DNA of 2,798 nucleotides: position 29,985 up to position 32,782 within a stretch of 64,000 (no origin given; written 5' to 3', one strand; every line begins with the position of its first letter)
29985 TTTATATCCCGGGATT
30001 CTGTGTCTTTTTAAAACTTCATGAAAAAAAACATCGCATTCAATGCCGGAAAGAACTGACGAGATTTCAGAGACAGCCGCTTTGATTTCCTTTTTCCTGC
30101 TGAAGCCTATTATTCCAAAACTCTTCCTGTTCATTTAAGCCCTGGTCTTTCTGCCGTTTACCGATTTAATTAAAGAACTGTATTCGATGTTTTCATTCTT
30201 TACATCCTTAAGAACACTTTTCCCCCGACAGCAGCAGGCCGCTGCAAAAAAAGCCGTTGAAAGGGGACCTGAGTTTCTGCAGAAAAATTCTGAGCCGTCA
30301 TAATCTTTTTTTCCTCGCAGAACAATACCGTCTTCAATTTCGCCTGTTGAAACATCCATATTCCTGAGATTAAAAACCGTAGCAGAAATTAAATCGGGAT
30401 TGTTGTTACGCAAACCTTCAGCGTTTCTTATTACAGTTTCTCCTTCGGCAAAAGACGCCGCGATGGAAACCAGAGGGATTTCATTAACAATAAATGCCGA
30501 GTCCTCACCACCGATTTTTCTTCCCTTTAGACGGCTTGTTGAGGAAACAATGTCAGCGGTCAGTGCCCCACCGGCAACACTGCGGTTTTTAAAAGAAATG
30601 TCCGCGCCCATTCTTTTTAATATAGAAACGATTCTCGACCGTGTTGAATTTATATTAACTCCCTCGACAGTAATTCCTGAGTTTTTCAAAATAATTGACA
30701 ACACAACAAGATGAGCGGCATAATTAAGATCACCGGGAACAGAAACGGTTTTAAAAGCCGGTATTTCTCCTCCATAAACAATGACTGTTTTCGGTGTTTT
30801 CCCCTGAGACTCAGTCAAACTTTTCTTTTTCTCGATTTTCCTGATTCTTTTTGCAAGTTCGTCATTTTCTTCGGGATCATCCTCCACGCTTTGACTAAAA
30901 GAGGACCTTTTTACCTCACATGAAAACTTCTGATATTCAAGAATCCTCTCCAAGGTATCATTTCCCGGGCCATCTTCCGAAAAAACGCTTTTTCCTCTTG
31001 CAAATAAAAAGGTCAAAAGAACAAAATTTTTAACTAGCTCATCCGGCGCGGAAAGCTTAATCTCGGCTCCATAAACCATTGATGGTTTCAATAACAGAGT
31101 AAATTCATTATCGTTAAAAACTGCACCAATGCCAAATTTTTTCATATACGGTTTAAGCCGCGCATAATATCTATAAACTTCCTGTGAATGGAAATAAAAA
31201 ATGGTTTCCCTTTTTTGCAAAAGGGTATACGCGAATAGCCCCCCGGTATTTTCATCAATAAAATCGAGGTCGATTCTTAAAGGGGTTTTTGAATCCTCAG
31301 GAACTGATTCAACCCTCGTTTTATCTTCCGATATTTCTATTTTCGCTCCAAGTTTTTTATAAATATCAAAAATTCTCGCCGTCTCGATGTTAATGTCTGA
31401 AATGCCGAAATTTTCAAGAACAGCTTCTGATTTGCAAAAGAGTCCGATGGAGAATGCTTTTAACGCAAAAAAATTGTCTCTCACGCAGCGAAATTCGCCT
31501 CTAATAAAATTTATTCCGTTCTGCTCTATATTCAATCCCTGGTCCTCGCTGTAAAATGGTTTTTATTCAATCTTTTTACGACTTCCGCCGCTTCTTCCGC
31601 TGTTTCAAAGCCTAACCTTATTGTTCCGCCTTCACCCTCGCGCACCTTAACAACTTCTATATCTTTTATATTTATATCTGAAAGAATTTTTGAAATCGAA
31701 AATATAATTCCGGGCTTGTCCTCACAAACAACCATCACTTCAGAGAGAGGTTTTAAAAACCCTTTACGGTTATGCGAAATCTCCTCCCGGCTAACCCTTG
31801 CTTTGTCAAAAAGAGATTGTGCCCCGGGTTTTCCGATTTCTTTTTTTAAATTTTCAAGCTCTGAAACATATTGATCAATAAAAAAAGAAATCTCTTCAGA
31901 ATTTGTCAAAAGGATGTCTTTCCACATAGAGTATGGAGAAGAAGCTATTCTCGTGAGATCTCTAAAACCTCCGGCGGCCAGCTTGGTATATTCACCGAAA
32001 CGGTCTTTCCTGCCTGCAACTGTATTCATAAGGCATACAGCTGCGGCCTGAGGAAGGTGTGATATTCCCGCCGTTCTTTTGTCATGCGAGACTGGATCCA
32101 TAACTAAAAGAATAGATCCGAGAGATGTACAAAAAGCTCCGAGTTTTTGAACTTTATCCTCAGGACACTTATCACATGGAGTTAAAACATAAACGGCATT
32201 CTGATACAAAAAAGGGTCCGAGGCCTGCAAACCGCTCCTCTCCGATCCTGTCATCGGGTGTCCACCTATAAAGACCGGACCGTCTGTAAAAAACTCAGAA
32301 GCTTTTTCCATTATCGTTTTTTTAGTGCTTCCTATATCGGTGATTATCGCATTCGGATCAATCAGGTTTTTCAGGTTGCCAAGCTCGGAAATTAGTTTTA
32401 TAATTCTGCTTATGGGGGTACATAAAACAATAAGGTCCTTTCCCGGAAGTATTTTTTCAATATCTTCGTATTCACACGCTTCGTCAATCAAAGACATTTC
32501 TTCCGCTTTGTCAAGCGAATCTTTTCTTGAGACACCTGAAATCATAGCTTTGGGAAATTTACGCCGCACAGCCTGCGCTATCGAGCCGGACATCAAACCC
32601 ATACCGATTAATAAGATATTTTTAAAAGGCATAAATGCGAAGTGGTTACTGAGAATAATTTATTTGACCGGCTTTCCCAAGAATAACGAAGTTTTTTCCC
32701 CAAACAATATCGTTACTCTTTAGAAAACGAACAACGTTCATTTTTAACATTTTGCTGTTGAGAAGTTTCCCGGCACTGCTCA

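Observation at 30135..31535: EPSP-synthase-fold protein missing the canonical catalytic residues, adjacent to tyrA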

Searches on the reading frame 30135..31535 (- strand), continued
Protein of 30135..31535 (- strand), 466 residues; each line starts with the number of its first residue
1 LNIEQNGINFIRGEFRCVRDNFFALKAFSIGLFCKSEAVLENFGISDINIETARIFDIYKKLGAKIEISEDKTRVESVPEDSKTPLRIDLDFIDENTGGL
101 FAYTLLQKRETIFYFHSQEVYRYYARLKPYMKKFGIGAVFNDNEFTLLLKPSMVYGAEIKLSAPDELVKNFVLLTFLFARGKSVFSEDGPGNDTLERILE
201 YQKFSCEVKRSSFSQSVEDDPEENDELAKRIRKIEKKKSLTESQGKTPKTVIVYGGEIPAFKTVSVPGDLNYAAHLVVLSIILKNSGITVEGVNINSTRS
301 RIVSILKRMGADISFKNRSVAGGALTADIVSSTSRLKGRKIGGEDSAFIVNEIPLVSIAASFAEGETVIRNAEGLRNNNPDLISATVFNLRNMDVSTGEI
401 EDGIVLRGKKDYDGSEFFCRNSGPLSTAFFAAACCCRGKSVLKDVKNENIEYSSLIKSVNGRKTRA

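Call 89: predict_structure(alignment_id=A5)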
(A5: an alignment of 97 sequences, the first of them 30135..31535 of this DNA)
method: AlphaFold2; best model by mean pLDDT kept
length: 466 residues; sequences in the alignment: 97
mean_pLDDT: 90.5   pTM: 0.89
mean pLDDT of the five models: 90.5, 90.4, 89.2, 88.7, 88.5
residues with pLDDT >= 90: 321; 70-90: 116; 50-70: 25; < 50: 4
segments of 3 or more residues with pLDDT < 50: 464-466
pLDDT, mean of each block of 10 residues (from residue 1): 96 96 94 93 95 91 94 93 86 80 70 84 88 84 82 90 92 92 94 94 95 57 78 83 76 93 96 97 98 93 98 98 96 98 93 97 98 92 98 98 97 98 95 98 88 88 54
secondary structure, 60 per line:
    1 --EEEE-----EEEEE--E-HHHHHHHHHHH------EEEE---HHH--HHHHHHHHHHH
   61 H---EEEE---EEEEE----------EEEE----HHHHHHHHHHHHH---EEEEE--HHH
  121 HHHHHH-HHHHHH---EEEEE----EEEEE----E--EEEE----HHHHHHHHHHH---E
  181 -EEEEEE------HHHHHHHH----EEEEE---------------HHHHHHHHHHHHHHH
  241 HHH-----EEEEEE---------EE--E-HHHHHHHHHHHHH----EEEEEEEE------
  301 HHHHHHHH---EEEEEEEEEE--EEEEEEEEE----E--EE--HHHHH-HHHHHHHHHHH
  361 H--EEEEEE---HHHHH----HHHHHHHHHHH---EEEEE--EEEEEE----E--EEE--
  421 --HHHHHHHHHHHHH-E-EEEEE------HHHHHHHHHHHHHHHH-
elements in order: E3-6 E12-16 H21-31 E38-41 H50-61 E65-68 E72-76 E87-90 H95-107 E111-115 H118-126 H128-133 E137-141 E146-150 E158-161 H166-176 E182-187 H194-201 E206-210 H226-243 E249-254 H270-282 E287-294 H301-308 E312-321 E324-332 H344-348 H350-361 E364-369 H373-377 H382-392 E396-400 E403-408 E416-418 H423-435 E439-443 H450-465

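Call 91: find_related_loci(query=A8, collection=metagenome_contigs, flank=10000)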
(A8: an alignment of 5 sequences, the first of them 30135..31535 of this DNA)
Query A8 (466 aa) in metagenome_contigs; peptide patterns used: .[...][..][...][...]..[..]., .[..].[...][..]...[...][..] (x = any residue, [..] = any of these).
284 stretches matched a pattern; 5 encode a relative of the query (tblastn E <= 1e-3); 5 distinct loci.
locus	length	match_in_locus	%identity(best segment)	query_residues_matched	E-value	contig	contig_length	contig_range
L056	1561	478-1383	33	142-443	8e-41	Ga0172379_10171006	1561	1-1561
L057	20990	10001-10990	31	141-465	2e-37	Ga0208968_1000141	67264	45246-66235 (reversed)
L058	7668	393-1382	31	141-465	2e-37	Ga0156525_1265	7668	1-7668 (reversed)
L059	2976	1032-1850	37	142-417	2e-30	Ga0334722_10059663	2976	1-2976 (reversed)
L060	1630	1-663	37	220-446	7e-28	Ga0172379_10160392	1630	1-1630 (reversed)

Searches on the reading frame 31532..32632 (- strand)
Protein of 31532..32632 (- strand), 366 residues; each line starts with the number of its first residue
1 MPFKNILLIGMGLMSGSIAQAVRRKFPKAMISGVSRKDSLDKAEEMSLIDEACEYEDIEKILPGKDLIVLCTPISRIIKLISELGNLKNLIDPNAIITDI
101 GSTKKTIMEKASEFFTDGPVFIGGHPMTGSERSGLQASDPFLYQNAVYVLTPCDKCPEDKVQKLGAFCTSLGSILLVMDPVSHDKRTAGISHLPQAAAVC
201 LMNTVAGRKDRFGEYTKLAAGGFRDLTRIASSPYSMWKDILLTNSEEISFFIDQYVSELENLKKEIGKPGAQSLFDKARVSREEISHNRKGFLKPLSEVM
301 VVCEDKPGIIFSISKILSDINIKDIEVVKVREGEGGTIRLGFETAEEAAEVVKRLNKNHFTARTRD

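Call 3: search_protein_families(library=pfam, proteins=[window:31532-32632:-], max_evalue=0.01)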
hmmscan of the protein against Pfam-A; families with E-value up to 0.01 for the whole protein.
window:31532-32632:- (366 aa): 6 families
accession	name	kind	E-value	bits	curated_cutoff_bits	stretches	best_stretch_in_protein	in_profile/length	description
PF02153.23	PDH_N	-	7e-30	104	26.5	1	18-172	1-149/154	Prephenate dehydrogenase, nucleotide-binding domain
PF20463.3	PDH_C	-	1.7e-19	70.5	22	1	179-274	1-96/102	Prephenate dehydrogenase, dimerization domain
PF22629.2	ACT_AHAS_ss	-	0.00012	22.6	27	1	300-357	2-61/67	AHAS small subunit-like ACT domain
PF01842.31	ACT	-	0.0013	19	27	1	299-349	3-55/66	ACT domain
PF01488.26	Shikimate_DH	-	0.0023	18.4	24.3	1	4-101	13-112/138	Shikimate / quinate 5-dehydrogenase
PF03807.23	F420_oxidored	-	0.0047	17.9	21.6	0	6-88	2-84/94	NADP oxidoreductase coenzyme F420-dependent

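Call 4: search_protein_families(library=ncbifam, proteins=[window:31532-32632:-], max_evalue=0.01)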
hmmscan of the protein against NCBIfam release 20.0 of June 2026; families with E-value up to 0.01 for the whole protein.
window:31532-32632:- (366 aa): 22 families
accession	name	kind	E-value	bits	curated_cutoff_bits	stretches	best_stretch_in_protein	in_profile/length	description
NF005107.0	PRK06545.1-5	equivalog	7e-85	285.2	414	1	4-358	3-359/367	prephenate dehydrogenase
NF005105.0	PRK06545.1-3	equivalog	3.5e-66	223.5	524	1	4-358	3-359/367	prephenate dehydrogenase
NF011381.1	PRK14806.1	equivalog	1.2e-60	205.6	902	1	3-287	3-286/733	bifunctional prephenate dehydrogenase/3-phosphoshikimate 1-carboxyvinyltransferase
NF005106.0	PRK06545.1-4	equivalog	8.4e-60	203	569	1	4-356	2-356/363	prephenate dehydrogenase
NF005104.0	PRK06545.1-1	equivalog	8.1e-59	199.5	713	1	4-355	3-355/366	prephenate dehydrogenase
NF005694.0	PRK07502.1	equivalog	4.3e-54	183.9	409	1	2-277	5-277/310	prephenate/arogenate dehydrogenase family protein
NF006307.0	PRK08507.1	equivalog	3.8e-53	180.4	295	1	5-274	2-261/275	prephenate dehydrogenase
NF005650.0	PRK07417.1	equivalog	1.3e-48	165.7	290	1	5-278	3-268/281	prephenate/arogenate dehydrogenase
NF005111.0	PRK06545.2-3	equivalog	1.3e-36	126.4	344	1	6-328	16-331/371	prephenate dehydrogenase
NF005108.0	PRK06545.1-6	equivalog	1.6e-30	106.2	327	1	5-289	12-288/321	prephenate dehydrogenase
NF005112.0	PRK06545.2-4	subfamily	7e-28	97.7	294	1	4-328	3-321/356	prephenate dehydrogenase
NF005109.0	PRK06545.2-1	equivalog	1.9e-25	89.8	397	1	5-261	3-244/361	prephenate dehydrogenase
NF005110.0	PRK06545.2-2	equivalog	8.6e-24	84.4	385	1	6-264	73-321/423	prephenate dehydrogenase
NF005113.0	PRK06545.2-5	equivalog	5.8e-13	48.5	497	2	170-327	183-340/378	prephenate dehydrogenase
NF008400.0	PRK11199.1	equivalog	3.4e-09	36.1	273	1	53-262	131-327/374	bifunctional chorismate mutase/prephenate dehydrogenase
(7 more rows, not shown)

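Call 16: find_related_loci(query=window:31532-32632:-, collection=genome_contigs, flank=10000)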
Query window:31532-32632:- (366 aa) in genome_contigs; peptide patterns used: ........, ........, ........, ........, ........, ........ (x = any residue, [..] = any of these).
153 stretches matched a pattern; 42 encode a relative of the query (tblastn E <= 1e-3); 42 distinct loci.
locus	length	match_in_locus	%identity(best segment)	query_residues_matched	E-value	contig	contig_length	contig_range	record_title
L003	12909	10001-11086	48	3-365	2e-105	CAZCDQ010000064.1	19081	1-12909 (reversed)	MAG TPA_asm: uncultured bacterium isolate SRP141376_co4_299 genome assembly, contig: NODE_5006_length_19081_cov_5.321823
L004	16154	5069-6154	46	3-365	4e-103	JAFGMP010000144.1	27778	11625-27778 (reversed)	MAG: Candidatus Latescibacterota bacterium isolate Zod_Metabat.481 k87_2525557, whole genome shotgun sequence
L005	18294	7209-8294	45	3-365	3e-105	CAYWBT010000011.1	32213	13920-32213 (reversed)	MAG TPA_asm: uncultured bacterium isolate SRP178699_co2_98 genome assembly, contig: NODE_641_length_32213_cov_5.188662,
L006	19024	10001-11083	41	6-366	1e-93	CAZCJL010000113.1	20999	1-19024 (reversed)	MAG TPA_asm: uncultured Cytophagia bacterium isolate SRP141376_co4_213 genome assembly, contig: NODE_4423_length_20999_c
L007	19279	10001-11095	39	1-365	3e-90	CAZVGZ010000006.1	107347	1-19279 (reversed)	MAG TPA_asm: uncultured bacterium isolate SRP308112_co1_440 genome assembly, contig: NODE_97_length_107347_cov_8.967621,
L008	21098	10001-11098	43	1-365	5e-89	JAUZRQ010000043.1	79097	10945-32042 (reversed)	MAG: candidate division KSB1 bacterium isolate GS19_ROV16_BS04-AMOR20_M0784 AMOR20_M0784_contig43, whole genome shotgun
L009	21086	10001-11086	40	3-365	1e-87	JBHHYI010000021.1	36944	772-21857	MAG: bacterium isolate Maj_2_bin.63 NODE_393_length_36944_cov_25.250806, whole genome shotgun sequence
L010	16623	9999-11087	42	4-365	3e-87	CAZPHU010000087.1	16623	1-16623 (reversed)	MAG TPA_asm: uncultured Fibrobacterota bacterium isolate SRP252850_co1_331 genome assembly, contig: NODE_6388_length_166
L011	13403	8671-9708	42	3-350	1e-85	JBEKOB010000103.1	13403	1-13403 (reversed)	MAG: Bacteroidota bacterium isolate SPRUCE 430 SPRUCE_430_103, whole genome shotgun sequence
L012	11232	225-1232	43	31-365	2e-83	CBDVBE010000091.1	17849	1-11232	MAG TPA_asm: uncultured bacterium isolate SRR22302353_binner13_Refined_44 genome assembly, contig: ERZ25073599.1252, who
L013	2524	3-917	45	42-347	9e-86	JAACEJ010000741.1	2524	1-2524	MAG: Actinomycetota bacterium isolate OTbin.62 scaffold_45843, whole genome shotgun sequence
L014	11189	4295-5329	41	6-355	5e-82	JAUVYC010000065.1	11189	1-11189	MAG: Spirochaetota bacterium isolate CSMAG_1232 CSMAG_1232_k141_1385044_length_11189_cov_5.9900, whole genome shotgun se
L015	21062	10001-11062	42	5-362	6e-81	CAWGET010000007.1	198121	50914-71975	MAG: uncultured Melioribacteraceae bacterium isolate MFD01721.bin.1.80 genome assembly, contig: contig_47519, whole geno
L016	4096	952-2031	39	4-363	7e-81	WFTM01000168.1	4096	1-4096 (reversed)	MAG: candidate division KSB1 bacterium isolate S139_20 k151_22071, whole genome shotgun sequence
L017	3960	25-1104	39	4-363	3e-80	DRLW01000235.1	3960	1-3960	MAG TPA_asm: Bacteroidetes bacterium isolate HyVt-473 HyVt-473_k145_147312, whole genome shotgun sequence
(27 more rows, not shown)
